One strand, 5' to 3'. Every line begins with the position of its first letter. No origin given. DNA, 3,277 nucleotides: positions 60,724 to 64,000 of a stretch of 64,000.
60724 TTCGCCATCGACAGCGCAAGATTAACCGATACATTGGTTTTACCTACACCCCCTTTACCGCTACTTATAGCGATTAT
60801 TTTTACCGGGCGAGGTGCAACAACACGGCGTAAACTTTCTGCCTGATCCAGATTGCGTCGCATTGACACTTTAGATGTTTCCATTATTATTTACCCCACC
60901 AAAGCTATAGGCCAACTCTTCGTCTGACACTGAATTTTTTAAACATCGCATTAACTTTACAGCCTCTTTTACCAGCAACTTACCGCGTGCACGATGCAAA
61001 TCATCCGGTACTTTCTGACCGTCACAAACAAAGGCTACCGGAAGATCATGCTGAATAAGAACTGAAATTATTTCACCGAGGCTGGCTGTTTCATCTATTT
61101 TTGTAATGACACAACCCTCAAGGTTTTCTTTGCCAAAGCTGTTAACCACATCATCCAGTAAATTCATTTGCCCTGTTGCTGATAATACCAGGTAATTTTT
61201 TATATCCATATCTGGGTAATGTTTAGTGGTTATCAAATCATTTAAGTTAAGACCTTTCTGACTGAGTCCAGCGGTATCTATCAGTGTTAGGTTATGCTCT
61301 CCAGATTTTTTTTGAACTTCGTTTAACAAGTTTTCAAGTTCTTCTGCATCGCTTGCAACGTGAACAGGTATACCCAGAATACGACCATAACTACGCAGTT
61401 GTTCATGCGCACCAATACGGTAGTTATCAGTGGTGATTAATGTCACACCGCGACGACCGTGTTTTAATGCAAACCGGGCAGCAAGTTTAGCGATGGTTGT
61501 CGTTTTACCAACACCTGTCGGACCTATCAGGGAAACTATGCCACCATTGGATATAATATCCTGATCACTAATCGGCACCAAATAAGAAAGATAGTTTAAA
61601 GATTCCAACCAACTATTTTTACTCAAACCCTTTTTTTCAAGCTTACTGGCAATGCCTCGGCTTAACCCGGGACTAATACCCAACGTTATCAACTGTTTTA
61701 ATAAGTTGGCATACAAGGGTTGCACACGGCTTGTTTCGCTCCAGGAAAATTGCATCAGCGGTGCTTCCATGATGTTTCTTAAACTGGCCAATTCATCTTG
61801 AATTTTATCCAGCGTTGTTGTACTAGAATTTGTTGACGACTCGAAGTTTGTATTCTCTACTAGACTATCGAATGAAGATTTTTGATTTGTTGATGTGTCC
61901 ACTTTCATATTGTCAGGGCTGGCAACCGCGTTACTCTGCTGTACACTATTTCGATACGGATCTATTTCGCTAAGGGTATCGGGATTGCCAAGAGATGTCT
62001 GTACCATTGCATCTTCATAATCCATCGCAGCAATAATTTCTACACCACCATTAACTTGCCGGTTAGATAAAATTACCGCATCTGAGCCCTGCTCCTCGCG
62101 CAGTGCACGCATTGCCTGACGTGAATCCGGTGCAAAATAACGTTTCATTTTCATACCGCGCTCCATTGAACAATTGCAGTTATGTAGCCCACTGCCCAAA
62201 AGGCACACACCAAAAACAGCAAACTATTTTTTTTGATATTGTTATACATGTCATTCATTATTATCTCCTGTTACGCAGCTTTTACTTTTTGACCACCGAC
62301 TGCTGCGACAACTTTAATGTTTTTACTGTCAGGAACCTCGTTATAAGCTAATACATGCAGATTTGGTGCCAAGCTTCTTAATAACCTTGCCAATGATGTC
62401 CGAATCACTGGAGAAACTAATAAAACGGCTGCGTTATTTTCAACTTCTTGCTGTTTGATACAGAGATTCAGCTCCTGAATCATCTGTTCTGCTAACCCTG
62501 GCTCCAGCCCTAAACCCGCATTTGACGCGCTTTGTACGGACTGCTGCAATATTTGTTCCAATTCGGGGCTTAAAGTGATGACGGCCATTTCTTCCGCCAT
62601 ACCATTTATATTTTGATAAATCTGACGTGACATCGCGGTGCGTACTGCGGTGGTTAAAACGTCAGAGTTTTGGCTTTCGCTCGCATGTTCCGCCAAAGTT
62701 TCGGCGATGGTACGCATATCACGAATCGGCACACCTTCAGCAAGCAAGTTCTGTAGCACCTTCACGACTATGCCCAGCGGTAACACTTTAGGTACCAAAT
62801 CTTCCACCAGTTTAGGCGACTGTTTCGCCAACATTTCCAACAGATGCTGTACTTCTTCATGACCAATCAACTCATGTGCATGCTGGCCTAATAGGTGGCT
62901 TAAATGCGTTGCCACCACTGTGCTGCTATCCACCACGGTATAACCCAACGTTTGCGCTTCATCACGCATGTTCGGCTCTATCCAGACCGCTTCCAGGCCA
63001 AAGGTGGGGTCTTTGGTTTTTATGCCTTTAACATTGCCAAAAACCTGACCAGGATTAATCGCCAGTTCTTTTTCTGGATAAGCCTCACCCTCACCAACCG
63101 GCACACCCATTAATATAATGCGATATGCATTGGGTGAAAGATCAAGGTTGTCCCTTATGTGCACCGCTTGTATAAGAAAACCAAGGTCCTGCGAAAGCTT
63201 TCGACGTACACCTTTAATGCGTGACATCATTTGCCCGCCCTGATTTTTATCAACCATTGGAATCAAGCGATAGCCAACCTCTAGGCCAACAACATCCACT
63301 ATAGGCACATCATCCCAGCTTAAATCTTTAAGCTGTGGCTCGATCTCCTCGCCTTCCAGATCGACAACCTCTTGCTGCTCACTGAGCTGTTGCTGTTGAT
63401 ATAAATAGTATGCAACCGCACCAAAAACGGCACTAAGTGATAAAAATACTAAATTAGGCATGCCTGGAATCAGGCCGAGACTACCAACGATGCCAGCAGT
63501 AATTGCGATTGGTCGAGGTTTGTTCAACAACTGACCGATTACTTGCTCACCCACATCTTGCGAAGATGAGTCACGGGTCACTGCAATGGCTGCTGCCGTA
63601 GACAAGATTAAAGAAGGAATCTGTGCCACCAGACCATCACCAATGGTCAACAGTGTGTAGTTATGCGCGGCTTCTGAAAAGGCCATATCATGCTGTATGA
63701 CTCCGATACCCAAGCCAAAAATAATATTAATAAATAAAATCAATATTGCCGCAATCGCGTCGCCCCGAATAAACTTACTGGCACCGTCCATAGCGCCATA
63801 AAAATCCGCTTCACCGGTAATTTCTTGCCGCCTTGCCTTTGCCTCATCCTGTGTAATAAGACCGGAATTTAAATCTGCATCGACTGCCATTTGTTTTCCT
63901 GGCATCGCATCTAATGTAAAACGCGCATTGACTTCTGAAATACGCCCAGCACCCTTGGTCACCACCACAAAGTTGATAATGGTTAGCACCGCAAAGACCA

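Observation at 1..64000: Very high density of c-di-GMP and two-component genes inside a single flagellar locus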

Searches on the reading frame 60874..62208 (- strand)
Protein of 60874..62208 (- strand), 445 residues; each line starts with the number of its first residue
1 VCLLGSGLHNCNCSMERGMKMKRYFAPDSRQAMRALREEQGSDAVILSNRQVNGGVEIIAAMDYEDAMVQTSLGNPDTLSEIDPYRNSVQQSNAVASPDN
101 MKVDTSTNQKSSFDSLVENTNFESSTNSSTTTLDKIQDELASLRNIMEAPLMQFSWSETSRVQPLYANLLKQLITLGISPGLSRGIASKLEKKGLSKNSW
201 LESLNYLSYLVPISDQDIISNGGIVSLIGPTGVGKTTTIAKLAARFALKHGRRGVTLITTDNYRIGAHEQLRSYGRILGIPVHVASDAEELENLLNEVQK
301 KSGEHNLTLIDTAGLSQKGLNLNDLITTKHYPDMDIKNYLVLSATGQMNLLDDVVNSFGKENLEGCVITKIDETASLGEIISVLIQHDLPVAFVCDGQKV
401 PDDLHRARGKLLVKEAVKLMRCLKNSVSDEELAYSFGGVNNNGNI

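Call 8: search_protein_families(library=pfam, proteins=[window:60874-62208:-], max_evalue=0.001)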
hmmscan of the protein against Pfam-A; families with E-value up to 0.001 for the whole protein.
window:60874-62208:- (445 aa): 3 families
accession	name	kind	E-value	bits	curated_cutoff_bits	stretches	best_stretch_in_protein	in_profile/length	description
PF00448.28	SRP54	-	1.5e-36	126.3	22.7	1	225-415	4-193/196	SRP54-type protein, GTPase domain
PF13401.12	AAA_22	-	6.7e-06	26.9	27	1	221-313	4-93/130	AAA domain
PF01656.29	CbiA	-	0.00095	19.6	25.4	0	231-391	8-105/125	CobQ/CobB/MinD/ParA nucleotide binding domain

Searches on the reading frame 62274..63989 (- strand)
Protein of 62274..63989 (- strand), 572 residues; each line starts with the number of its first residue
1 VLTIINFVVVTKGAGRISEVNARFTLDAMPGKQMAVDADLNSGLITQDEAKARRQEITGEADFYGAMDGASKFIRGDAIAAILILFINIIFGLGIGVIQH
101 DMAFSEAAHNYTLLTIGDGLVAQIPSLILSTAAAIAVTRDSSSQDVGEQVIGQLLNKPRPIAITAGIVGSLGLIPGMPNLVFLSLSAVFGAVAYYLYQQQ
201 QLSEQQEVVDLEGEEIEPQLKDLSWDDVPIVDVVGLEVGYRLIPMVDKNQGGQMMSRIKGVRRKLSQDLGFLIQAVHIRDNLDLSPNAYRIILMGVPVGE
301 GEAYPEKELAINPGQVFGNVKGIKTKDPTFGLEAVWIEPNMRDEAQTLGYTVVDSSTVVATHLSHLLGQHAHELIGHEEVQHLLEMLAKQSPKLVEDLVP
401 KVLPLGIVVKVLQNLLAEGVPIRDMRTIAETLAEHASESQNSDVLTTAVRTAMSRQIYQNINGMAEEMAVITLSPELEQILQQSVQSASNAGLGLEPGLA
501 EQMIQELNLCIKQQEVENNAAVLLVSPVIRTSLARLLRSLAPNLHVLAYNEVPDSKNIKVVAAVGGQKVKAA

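Call 8: search_protein_families(library=pfam, proteins=[window:62274-63989:-], max_evalue=0.001)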
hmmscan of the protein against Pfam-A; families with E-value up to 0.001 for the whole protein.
window:62274-63989:- (572 aa): 1 family
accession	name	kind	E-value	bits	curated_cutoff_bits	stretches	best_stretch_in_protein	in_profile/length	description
PF00771.25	FHIPEP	-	2.7e-214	713.9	29.1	1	2-555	100-655/657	FHIPEP family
